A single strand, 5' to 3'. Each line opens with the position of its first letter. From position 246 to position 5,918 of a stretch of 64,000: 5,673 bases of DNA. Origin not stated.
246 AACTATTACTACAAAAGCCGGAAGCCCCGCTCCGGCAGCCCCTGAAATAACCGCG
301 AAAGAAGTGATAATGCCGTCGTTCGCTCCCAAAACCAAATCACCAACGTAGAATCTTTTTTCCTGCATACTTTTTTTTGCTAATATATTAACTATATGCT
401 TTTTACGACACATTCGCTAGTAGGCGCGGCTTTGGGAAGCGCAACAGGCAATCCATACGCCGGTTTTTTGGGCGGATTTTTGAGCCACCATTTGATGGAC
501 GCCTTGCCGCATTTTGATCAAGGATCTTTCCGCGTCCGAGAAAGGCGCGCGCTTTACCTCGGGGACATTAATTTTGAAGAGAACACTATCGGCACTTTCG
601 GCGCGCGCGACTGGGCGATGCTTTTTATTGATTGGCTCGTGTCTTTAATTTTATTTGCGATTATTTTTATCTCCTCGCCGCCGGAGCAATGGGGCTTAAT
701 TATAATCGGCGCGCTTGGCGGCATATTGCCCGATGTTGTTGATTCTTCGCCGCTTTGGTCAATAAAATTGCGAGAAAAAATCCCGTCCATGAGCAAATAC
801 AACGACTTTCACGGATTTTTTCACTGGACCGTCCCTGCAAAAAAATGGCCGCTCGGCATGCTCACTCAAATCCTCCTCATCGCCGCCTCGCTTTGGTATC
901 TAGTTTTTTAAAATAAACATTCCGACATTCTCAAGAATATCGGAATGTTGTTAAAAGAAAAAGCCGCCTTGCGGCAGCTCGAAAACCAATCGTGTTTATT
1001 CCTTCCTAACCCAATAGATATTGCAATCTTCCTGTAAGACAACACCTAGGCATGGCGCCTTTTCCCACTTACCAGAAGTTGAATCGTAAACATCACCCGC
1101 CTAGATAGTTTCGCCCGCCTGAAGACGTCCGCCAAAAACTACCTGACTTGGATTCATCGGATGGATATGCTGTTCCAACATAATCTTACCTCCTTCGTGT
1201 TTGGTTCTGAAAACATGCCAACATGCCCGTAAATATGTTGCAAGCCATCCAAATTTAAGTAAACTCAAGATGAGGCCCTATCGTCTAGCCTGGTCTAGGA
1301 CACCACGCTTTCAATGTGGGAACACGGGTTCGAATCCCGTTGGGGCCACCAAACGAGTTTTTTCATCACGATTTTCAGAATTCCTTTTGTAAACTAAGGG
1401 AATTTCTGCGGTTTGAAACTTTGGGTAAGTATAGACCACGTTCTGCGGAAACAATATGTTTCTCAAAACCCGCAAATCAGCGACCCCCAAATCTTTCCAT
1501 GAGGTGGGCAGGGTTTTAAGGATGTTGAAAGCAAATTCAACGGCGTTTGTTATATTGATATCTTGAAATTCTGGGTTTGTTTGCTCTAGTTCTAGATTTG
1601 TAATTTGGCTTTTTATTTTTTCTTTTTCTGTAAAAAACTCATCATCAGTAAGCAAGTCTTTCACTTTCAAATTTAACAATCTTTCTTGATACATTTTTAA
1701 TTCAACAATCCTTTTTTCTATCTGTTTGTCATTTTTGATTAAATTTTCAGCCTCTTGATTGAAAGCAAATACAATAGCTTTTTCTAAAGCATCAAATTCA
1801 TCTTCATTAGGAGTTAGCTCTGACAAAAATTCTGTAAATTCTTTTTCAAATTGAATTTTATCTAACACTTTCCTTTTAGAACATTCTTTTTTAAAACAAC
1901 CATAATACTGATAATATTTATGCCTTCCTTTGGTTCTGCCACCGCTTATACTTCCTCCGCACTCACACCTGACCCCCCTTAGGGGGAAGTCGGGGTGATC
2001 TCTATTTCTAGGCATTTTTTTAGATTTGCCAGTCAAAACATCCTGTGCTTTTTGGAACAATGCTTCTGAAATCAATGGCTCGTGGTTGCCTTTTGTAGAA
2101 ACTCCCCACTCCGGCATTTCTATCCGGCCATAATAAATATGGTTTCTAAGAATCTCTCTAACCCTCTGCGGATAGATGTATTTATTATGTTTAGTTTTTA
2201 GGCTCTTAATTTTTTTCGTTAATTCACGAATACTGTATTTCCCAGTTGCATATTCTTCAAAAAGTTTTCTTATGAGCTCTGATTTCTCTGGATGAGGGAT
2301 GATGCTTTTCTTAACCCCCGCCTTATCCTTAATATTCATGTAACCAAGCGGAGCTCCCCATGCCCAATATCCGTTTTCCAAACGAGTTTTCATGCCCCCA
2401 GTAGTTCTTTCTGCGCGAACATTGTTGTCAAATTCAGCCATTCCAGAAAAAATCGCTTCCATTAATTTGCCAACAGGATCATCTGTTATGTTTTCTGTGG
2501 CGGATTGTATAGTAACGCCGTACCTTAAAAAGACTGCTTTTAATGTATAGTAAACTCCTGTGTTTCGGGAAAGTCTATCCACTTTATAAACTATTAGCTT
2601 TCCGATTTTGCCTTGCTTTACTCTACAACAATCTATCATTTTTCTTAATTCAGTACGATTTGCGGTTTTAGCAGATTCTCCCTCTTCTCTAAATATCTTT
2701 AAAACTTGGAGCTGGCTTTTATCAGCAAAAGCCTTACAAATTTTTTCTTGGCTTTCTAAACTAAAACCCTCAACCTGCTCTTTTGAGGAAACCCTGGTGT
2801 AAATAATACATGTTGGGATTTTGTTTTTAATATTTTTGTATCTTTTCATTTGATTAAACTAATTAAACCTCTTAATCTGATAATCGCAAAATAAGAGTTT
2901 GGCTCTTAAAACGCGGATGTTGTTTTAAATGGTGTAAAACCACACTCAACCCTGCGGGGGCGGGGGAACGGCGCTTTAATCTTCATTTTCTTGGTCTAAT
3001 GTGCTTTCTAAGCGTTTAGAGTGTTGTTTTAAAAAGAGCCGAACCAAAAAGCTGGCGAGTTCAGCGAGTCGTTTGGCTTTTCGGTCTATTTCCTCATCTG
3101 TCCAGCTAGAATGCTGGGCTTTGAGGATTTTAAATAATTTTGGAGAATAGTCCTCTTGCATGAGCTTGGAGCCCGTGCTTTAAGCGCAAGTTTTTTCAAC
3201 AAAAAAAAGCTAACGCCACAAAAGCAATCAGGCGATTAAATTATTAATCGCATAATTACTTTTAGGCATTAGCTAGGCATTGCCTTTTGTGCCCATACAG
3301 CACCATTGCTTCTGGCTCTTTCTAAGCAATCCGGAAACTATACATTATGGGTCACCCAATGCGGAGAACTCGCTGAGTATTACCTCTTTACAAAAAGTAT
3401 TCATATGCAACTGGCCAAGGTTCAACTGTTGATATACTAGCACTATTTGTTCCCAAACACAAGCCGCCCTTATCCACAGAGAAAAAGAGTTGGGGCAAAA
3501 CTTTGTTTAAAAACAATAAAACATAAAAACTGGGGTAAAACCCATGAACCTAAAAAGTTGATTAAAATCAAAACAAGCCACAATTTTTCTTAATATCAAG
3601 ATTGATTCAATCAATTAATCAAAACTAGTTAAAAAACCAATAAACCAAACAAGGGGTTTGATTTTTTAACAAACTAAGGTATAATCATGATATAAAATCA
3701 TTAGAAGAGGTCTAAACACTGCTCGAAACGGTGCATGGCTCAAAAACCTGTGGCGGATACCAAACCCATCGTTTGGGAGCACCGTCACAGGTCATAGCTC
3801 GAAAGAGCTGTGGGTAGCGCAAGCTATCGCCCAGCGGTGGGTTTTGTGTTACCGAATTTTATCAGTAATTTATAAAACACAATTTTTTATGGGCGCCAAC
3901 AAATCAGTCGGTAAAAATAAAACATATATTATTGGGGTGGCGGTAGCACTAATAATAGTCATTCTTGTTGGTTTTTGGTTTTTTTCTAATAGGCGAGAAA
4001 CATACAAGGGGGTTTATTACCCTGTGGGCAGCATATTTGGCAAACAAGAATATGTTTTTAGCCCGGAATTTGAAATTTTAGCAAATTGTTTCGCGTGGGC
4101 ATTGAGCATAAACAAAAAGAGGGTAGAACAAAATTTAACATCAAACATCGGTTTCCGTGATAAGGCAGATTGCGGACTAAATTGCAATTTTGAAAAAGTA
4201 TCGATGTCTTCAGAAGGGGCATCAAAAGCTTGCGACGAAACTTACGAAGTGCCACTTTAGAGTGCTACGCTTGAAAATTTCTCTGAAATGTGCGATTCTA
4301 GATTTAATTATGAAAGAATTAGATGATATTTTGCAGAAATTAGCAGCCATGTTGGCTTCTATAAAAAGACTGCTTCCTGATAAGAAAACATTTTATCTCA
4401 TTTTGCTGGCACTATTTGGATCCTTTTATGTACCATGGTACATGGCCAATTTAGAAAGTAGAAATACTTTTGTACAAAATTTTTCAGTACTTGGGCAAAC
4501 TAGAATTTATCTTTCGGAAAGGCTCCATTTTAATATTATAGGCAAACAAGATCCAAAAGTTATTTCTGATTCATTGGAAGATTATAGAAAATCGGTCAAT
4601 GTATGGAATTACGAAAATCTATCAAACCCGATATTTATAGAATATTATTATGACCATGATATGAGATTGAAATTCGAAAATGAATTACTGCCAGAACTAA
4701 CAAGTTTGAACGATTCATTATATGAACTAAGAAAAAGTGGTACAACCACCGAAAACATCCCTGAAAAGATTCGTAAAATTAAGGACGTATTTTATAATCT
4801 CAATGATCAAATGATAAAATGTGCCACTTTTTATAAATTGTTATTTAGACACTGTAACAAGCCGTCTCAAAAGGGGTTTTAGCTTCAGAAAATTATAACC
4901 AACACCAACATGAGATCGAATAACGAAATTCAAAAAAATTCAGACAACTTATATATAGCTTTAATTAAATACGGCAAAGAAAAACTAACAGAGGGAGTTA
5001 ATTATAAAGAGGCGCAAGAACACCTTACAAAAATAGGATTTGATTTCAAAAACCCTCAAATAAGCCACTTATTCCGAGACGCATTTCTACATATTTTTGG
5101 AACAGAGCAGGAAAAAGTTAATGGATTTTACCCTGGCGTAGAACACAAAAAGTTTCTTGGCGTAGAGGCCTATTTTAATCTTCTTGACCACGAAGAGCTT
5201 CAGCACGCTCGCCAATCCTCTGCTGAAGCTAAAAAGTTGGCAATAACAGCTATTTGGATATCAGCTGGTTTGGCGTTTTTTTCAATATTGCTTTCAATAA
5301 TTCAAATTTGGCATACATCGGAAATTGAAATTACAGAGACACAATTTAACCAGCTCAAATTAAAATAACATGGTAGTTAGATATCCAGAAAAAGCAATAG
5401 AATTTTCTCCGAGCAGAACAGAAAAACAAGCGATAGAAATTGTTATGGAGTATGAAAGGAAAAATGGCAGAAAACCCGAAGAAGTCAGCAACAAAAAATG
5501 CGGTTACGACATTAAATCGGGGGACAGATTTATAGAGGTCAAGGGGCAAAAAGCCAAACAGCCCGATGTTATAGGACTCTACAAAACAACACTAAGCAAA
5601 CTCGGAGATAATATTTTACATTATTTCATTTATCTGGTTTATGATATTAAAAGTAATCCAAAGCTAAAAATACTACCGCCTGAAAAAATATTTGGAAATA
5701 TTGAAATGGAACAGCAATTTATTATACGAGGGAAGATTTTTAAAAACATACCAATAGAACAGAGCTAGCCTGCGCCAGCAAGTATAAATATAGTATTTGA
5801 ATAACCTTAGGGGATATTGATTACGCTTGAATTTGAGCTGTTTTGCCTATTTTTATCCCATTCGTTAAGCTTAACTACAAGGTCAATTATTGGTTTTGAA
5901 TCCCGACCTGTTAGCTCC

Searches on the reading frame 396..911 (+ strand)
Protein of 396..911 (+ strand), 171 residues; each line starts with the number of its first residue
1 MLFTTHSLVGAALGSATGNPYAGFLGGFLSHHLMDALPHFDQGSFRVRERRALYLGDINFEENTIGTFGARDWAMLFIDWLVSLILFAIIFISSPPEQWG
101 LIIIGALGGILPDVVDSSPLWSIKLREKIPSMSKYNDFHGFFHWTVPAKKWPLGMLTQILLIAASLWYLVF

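Call 70: find_encoding_contigs(protein=window:396-911:+, flank=9000, max_places=10)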
Protein window:396-911:+ (171 aa): 24 contigs read that carry it; 10 places shown.
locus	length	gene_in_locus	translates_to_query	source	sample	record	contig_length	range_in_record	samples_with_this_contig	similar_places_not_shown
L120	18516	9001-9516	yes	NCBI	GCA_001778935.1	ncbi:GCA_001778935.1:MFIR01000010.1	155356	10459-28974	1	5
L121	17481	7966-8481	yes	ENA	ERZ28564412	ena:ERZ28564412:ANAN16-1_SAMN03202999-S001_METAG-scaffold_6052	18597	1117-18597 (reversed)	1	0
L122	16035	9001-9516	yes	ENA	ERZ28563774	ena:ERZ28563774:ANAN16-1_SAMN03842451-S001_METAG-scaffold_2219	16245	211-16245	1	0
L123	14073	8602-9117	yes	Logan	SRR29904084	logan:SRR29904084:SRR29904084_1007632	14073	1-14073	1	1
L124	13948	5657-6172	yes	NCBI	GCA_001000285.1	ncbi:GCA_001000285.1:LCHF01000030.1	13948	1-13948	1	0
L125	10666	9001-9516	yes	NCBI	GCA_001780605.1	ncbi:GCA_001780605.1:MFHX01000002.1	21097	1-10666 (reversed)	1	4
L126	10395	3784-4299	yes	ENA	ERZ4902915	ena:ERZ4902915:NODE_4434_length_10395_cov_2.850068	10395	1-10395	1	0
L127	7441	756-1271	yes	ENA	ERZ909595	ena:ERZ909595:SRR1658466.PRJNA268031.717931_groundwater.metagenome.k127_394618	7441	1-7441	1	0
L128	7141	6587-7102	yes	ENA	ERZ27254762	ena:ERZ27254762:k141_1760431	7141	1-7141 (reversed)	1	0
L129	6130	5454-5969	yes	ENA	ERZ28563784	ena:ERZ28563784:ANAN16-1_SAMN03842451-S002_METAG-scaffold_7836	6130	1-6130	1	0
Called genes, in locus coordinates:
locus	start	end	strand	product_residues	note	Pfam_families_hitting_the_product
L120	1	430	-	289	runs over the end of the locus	-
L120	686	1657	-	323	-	PF01636:APH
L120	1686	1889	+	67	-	-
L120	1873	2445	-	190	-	PF00702:Hydrolase (faint)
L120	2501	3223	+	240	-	PF13521:AAA_28 (weak)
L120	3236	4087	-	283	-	PF00188:CAP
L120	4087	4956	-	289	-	-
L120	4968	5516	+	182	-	PF01923:Cob_adeno_trans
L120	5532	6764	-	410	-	PF02729:OTCace_N, PF00185:OTCace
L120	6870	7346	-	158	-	PF07681:DoxX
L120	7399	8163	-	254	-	PF00106:adh_short, PF08659:KR, PF23441:SDR (weak), PF13561:adh_short_C2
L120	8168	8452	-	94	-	-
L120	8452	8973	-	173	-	PF01988:VIT1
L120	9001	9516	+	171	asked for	-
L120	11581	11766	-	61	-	-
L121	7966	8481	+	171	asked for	-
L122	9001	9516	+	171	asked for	-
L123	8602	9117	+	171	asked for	-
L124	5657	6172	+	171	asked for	-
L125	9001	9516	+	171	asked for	-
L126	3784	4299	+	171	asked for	-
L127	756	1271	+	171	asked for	-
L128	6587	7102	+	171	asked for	-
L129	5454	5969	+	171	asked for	-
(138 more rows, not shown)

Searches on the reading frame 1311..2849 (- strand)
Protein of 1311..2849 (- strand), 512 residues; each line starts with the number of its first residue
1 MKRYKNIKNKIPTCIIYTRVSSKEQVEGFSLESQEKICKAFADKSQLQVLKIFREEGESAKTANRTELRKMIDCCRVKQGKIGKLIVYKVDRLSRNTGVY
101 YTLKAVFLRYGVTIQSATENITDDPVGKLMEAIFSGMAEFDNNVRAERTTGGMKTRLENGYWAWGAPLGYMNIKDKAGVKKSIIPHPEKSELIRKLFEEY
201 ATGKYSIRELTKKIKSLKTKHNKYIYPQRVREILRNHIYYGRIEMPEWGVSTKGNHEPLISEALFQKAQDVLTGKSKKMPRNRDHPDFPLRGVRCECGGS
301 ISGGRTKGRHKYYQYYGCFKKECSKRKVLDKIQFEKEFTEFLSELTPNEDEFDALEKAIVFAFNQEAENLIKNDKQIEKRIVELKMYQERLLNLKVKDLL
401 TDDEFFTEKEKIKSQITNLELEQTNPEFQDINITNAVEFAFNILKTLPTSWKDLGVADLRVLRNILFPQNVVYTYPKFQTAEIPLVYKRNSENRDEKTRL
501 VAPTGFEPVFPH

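Call 20: search_protein_families(library=ncbifam, proteins=[window:1311-2849:-], max_evalue=0.1)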
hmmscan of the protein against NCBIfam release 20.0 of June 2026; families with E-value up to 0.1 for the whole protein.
window:1311-2849:- (512 aa): 6 families
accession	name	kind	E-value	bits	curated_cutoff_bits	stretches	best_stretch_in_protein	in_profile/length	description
NF047343.1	SCCmet_CcrB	equivalog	1.1e-29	103.6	900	1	14-318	9-331/542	cassette chromosome recombinase CcrB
NF041201.1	recomb_XisF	equivalog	7.9e-27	94.3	375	1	16-441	3-435/465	fdxN element excision recombinase XisF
NF047347.1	SCCmet_CcrC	equivalog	9.2e-16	57.4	900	1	15-436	6-460/558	cassette chromosome recombinase CcrC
NF049883.1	resolv_YneB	equivalog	5.8e-11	42.2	175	1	14-163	2-149/211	YneB family resolvase-like protein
NF033518.0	transpos_IS607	equivalog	1.2e-10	41.3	110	1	10-125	54-163/187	IS607 family transposase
NF052544.1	OrLyDeCDokD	equivalog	0.042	12.4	700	0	24-74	58-108/461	ornithine/lysine decarboxylase DokD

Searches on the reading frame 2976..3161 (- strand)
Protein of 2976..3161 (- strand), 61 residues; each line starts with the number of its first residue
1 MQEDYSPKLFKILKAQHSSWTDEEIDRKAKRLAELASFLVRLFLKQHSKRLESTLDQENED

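Call 64: search_protein_families(library=pfam, proteins=[window:2976-3161:-], max_evalue=0.001)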
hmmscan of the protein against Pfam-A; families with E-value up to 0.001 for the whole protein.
window:2976-3161:- (61 aa): 0 families

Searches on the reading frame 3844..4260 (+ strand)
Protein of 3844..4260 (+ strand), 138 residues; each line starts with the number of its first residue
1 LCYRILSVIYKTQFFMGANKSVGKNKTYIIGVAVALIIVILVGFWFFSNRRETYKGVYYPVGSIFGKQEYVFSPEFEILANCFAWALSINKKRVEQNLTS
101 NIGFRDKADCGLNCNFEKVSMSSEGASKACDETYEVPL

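Call 8: search_protein_families(library=pfam, proteins=[window:3844-4260:+], max_evalue=0.01)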
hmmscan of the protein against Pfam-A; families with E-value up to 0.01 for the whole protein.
window:3844-4260:+ (138 aa): 1 family
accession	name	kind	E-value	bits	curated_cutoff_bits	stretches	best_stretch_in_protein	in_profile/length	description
PF25630.1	Phycodna_minor_capsid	-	0.0026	18.5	27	1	27-55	3-33/96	Phycodnaviridae minor capsid protein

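Call 21: search_protein_families(library=padloc, proteins=[window:3844-4260:+], max_evalue=0.1)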
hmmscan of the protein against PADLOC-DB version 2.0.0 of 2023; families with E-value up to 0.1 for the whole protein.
window:3844-4260:+ (138 aa): 0 families

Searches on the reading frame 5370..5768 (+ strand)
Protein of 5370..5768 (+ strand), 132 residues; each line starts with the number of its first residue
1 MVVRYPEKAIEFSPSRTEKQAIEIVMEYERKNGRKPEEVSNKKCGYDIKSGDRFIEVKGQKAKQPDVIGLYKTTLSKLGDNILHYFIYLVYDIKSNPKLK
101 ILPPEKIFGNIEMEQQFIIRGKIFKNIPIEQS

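Call 8: search_protein_families(library=pfam, proteins=[window:5370-5768:+], max_evalue=0.01)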
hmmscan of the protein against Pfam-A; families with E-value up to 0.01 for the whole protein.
window:5370-5768:+ (132 aa): 1 family
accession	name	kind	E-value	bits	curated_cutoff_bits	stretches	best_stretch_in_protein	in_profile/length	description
PF13020.12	NOV_C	-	1.6e-14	54.1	22.1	1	18-101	2-90/91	Protein NO VEIN, C-terminal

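Call 11: find_encoding_contigs(protein=window:5370-5768:+, flank=10000, max_places=10)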
Protein window:5370-5768:+ (132 aa): 24 contigs read that carry it; 10 places shown.
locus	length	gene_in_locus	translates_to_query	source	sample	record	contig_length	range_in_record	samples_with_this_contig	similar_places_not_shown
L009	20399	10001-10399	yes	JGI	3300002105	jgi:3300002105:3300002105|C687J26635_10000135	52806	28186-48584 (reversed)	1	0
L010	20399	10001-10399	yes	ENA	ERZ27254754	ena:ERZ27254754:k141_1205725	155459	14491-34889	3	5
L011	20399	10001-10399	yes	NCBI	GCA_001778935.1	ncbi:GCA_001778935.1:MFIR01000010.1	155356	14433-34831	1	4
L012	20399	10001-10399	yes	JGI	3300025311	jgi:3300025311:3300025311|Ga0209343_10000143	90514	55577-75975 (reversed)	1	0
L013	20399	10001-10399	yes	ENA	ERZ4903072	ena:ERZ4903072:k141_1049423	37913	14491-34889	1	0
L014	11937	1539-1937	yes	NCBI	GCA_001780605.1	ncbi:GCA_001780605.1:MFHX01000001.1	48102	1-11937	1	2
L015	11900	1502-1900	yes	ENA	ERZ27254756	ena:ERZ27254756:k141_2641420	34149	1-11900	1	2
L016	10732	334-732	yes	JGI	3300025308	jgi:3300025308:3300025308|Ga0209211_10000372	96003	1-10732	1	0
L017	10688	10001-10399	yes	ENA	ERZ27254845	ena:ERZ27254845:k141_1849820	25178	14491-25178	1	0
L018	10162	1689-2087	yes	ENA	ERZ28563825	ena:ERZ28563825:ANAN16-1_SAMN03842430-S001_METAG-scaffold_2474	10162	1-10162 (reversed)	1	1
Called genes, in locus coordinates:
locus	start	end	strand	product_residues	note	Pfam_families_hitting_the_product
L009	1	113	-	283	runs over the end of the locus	PF00188:CAP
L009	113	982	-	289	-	-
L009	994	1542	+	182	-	PF01923:Cob_adeno_trans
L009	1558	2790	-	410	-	PF02729:OTCace_N, PF00185:OTCace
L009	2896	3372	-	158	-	PF07681:DoxX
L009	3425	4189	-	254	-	PF00106:adh_short, PF08659:KR, PF23441:SDR (weak), PF13561:adh_short_C2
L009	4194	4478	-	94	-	-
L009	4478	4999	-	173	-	PF01988:VIT1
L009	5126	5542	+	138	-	-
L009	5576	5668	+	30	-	-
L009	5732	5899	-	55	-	-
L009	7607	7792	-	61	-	-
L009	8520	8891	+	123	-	-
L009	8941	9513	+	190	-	-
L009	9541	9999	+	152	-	-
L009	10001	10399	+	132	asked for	PF13020:NOV_C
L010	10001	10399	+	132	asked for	PF13020:NOV_C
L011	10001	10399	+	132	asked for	PF13020:NOV_C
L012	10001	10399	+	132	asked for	PF13020:NOV_C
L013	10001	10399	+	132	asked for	PF13020:NOV_C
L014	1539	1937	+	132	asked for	PF13020:NOV_C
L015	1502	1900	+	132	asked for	PF13020:NOV_C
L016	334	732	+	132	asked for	PF13020:NOV_C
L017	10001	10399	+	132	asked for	PF13020:NOV_C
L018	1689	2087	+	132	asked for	PF13020:NOV_C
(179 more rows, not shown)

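Call 20: search_protein_families(library=ncbifam, proteins=[window:5370-5768:+], max_evalue=0.1)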
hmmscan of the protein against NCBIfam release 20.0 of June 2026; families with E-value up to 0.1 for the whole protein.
window:5370-5768:+ (132 aa): 0 families

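Call 21: search_protein_families(library=padloc, proteins=[window:5370-5768:+], max_evalue=0.1)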
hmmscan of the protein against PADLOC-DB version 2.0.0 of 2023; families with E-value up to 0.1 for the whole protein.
window:5370-5768:+ (132 aa): 6 families
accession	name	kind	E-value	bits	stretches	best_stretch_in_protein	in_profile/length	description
PDLC03969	TmtA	-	1.3e-11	40.9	1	15-96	1388-1475/1563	-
PDLC03972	TmtA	-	1.1e-07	28.3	1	35-123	1216-1293/1302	-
PDLC03965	TmtA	-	2.1e-06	24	1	16-95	1240-1325/1370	-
PDLC00659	HmaA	-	2.8e-06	23.4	1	15-62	1045-1103/1176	SNF2 helicase / DEAD-box helicase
PDLC03966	TmtA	-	0.00073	15.4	1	18-96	1533-1618/1655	-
PDLC04021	PD-T4-1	-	0.0044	14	1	40-114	283-369/383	-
